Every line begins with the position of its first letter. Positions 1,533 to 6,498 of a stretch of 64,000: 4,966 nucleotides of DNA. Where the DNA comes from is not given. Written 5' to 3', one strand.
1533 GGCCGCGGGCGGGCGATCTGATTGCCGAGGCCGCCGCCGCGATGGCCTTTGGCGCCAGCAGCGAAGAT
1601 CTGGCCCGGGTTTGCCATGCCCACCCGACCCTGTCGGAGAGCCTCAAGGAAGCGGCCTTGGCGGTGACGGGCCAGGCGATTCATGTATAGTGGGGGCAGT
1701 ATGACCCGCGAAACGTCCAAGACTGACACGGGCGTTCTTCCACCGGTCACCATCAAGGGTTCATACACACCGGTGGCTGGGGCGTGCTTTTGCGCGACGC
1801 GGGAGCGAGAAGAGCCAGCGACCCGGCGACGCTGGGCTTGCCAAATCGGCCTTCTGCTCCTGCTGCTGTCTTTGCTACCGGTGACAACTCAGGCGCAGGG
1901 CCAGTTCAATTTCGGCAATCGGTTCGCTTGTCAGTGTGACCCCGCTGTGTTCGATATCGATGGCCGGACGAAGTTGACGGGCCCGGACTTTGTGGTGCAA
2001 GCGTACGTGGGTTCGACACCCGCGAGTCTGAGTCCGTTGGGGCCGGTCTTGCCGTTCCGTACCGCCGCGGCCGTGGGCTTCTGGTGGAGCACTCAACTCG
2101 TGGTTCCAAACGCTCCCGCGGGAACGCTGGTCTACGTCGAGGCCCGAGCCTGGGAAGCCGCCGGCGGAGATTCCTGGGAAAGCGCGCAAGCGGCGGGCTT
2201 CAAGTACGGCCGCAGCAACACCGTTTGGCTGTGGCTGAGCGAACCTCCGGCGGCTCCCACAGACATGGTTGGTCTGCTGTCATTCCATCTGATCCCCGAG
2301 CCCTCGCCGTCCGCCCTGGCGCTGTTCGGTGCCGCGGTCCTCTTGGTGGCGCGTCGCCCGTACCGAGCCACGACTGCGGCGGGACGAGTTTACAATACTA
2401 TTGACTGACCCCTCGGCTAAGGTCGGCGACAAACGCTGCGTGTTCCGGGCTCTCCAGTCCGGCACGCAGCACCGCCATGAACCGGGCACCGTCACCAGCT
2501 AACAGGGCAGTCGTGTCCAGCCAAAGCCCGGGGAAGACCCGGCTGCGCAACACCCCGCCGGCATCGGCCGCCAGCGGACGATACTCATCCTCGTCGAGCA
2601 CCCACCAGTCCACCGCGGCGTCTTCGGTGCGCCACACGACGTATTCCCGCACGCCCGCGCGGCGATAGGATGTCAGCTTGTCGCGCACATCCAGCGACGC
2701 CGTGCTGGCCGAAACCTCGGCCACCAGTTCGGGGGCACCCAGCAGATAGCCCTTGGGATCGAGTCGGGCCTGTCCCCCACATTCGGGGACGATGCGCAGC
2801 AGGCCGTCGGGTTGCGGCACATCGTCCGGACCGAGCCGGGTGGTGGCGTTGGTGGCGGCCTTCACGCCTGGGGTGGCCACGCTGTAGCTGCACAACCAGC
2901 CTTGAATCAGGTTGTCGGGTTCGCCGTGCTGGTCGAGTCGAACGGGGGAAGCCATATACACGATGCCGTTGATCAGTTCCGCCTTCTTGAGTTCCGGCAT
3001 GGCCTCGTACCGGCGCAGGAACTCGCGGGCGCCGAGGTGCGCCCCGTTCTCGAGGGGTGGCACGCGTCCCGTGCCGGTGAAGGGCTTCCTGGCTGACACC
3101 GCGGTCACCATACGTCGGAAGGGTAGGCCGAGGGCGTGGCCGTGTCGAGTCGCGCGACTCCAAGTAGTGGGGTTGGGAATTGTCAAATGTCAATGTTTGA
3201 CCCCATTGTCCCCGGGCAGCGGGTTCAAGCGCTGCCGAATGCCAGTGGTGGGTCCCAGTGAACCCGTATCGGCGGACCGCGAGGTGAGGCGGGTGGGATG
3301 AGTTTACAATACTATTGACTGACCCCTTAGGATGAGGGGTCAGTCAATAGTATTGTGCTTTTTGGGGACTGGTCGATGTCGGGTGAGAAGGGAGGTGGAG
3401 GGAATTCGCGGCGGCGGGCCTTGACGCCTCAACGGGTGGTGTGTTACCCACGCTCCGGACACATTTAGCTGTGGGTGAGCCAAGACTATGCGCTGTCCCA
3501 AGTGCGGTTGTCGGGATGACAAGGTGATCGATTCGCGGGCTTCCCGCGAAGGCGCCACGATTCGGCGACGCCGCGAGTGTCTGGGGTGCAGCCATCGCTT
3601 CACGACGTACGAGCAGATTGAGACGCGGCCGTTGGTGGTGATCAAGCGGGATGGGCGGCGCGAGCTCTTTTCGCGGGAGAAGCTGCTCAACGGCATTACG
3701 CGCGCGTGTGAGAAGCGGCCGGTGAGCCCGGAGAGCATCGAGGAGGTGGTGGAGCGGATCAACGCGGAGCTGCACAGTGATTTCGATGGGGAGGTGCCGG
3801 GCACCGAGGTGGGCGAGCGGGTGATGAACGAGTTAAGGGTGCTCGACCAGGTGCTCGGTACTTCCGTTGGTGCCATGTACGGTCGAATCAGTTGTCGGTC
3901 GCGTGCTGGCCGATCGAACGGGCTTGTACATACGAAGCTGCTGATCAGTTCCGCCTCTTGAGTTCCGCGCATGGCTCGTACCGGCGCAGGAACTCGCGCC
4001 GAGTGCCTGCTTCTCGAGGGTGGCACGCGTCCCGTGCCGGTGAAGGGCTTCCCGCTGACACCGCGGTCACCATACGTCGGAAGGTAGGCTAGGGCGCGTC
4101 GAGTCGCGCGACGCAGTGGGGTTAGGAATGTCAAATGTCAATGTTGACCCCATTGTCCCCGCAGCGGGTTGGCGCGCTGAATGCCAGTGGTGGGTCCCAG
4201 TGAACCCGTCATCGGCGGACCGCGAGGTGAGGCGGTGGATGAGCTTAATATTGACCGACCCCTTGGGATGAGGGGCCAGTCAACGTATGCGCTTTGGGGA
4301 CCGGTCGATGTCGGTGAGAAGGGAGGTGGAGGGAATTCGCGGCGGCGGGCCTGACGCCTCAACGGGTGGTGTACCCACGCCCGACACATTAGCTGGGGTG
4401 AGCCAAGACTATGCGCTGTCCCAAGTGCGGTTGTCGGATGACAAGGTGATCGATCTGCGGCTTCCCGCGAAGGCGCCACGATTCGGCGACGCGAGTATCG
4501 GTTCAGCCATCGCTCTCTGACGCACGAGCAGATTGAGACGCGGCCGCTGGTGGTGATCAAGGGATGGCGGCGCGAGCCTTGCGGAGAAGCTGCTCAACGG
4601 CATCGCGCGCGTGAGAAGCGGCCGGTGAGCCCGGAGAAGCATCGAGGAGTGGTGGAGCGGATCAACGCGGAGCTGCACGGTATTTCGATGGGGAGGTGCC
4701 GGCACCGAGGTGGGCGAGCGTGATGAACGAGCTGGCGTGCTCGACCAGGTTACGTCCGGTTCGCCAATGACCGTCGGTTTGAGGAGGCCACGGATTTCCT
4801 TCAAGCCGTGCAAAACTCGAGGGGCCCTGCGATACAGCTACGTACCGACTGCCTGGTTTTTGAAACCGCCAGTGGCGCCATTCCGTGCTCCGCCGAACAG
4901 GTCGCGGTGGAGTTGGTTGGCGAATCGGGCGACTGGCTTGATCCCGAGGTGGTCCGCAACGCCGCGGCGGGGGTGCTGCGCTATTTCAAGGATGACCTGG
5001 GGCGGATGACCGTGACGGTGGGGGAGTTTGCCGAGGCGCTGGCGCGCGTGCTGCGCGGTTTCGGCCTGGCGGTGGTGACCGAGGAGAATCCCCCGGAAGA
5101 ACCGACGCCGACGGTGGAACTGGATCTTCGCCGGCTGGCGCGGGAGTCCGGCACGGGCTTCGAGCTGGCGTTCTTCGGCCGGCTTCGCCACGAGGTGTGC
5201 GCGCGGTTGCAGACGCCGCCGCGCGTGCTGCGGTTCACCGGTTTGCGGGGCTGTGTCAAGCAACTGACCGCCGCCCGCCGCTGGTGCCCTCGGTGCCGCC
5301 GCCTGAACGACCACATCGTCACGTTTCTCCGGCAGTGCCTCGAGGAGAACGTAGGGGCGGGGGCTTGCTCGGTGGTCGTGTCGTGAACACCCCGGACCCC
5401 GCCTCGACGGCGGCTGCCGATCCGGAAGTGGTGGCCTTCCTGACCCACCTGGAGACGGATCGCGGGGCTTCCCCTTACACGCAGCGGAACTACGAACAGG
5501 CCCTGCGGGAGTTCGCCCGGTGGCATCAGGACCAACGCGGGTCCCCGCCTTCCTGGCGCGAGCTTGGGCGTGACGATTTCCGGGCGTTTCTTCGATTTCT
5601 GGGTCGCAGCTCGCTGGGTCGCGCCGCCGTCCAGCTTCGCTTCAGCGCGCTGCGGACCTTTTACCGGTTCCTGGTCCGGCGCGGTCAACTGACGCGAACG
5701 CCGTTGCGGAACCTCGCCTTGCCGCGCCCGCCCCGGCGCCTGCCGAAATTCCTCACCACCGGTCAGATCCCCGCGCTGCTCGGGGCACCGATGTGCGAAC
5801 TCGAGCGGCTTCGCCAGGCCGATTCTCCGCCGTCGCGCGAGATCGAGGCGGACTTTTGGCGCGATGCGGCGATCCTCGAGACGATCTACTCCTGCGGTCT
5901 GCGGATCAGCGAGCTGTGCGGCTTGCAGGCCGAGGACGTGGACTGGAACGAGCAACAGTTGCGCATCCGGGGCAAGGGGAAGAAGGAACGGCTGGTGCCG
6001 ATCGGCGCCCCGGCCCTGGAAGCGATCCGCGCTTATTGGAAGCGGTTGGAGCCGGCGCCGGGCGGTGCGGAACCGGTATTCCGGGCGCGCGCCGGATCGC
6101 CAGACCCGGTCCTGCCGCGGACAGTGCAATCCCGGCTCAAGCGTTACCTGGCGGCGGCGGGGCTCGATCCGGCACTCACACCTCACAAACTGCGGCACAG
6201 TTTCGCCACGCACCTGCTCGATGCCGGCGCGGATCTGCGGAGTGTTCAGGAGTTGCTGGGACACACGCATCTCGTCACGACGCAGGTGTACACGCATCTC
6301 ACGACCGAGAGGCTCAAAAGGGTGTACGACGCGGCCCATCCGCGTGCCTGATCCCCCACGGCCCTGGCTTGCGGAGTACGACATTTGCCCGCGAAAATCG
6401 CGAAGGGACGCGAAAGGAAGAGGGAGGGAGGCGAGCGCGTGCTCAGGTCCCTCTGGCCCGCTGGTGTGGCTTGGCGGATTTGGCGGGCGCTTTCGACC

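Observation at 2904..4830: Tandem duplication spanning the Uma2 5' end to nrdR codon 122; neither nrdR copy is intact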

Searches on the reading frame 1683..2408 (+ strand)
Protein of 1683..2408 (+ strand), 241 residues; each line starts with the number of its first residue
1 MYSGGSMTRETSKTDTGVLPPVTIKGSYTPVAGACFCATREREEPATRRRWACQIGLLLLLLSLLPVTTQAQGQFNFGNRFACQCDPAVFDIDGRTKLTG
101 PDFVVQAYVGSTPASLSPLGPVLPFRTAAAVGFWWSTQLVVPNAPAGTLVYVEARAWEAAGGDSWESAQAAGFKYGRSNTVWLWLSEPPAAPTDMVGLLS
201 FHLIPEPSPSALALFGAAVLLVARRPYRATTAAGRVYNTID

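Call 19: search_protein_families(library=pfam, proteins=[window:1683-2408:+])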
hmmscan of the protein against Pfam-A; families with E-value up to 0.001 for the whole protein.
window:1683-2408:+ (241 aa): 0 families

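Call 45: search_protein_families(library=ncbifam, proteins=[window:1683-2405:+], max_evalue=0.01)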
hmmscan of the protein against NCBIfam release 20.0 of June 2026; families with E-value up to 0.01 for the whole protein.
window:1683-2405:+ (241 aa): 0 families

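Call 49: find_encoding_contigs(protein=window:1683-2408:+, flank=10000, max_places=10)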
Protein window:1683-2408:+ (241 aa): 2 contigs read that carry it; 2 places shown.
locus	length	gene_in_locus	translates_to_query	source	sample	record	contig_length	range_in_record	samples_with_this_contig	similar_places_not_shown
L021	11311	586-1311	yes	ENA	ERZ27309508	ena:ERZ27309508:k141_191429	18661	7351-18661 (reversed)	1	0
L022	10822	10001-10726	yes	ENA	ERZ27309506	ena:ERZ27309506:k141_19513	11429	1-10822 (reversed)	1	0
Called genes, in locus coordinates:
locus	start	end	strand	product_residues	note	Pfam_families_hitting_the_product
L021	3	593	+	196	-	?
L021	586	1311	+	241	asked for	-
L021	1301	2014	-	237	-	PF05685:Uma2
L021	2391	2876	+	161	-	PF22811:Zn_ribbon_NrdR, PF03477:ATP-cone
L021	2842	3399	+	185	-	-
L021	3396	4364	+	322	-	PF02899:Phage_int_SAM_1, PF13495:Phage_int_SAM_4 (weak), PF00589:Phage_integrase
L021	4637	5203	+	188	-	PF13580:SIS_2, PF01380:SIS (faint)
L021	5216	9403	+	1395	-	PF18582:HZS_alpha, PF03781:FGE-sulfatase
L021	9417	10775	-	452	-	PF01408:GFO_IDH_MocA, PF19051:GFO_IDH_MocA_C2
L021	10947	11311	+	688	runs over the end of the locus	PF00456:Transketolase_N, PF00676:E1_dh, PF13292:DXP_synthase_N (weak), PF02779:Transket_pyr, PF02780:Transketolase_C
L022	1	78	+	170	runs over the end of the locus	PF01029:NusB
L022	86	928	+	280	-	PF02811:PHP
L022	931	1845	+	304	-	PF00448:SRP54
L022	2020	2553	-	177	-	-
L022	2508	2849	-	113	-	-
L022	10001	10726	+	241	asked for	-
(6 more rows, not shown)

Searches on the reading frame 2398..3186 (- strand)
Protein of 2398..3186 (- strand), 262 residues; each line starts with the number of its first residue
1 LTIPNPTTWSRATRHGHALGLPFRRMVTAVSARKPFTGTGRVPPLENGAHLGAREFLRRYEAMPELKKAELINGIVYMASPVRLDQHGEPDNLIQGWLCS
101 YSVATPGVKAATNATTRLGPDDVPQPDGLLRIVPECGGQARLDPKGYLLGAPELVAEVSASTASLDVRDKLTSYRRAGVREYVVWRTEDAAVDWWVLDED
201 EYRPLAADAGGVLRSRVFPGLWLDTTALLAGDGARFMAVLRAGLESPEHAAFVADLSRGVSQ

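Call 19: search_protein_families(library=pfam, proteins=[window:2398-3186:-])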
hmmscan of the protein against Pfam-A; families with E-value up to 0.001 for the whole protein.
window:2398-3186:- (262 aa): 1 family
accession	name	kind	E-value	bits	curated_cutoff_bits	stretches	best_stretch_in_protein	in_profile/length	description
PF05685.18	Uma2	-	3.1e-24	85.8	27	1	56-225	4-171/172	Putative restriction endonuclease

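Call 44: find_encoding_contigs(protein=window:2398-3111:-, flank=10000, max_places=10)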
Protein window:2398-3111:- (237 aa): 2 contigs read that carry it; 2 places shown.
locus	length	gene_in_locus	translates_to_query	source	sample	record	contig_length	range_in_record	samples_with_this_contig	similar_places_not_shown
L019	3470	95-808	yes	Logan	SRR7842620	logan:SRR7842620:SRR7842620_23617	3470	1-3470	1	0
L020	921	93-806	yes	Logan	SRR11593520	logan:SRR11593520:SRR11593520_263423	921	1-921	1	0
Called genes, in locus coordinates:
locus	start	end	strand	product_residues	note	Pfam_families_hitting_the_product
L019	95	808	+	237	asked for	PF05685:Uma2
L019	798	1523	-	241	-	-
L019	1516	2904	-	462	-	PF00890:FAD_binding_2 (weak), PF01134:GIDA (faint), PF01262:AlaDh_PNT_C (faint), PF03486:HI0933_like (faint), PF07992:Pyr_redox_2, PF12831:FAD_oxidored, PF00070:Pyr_redox, PF02852:Pyr_redox_dim, +2 more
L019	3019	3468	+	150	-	?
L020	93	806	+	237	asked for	PF05685:Uma2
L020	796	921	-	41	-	?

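Call 45: search_protein_families(library=ncbifam, proteins=[window:2398-3111:-], max_evalue=0.01)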
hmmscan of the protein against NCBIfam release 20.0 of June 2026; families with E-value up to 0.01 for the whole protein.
window:2398-3111:- (237 aa): 0 families

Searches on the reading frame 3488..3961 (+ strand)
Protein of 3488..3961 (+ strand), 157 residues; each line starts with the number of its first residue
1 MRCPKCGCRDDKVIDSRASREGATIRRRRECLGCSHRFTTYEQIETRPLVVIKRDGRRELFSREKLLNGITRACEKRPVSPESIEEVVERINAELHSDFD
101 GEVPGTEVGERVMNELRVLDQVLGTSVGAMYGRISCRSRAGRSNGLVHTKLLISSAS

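Call 19: search_protein_families(library=pfam, proteins=[window:3488-3961:+])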
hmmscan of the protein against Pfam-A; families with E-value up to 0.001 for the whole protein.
window:3488-3961:+ (157 aa): 2 families
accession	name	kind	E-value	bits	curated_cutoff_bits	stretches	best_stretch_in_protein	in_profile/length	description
PF22811.2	Zn_ribbon_NrdR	-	8.1e-20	70.9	27.2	1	1-42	1-42/42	Transcriptional repressor NrdR-like, N-terminal domain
PF03477.21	ATP-cone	-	1.1e-17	64.8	25.8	1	50-120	2-71/88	ATP cone domain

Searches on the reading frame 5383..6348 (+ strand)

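Call 19: search_protein_families(library=pfam, proteins=[window:5383-6348:+])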
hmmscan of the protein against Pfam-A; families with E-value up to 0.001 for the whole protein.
window:5383-6348:+ (322 aa): 3 families
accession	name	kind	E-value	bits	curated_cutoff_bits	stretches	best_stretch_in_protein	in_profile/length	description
PF00589.27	Phage_integrase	-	5.5e-41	140.6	27.1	1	155-309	18-171/172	Phage integrase family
PF02899.23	Phage_int_SAM_1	-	7.4e-17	61.8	22.3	1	17-101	2-83/83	Phage integrase, N-terminal SAM-like domain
PF13495.12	Phage_int_SAM_4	-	3.5e-08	34.2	27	1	19-100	5-81/85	Phage integrase, N-terminal SAM-like domain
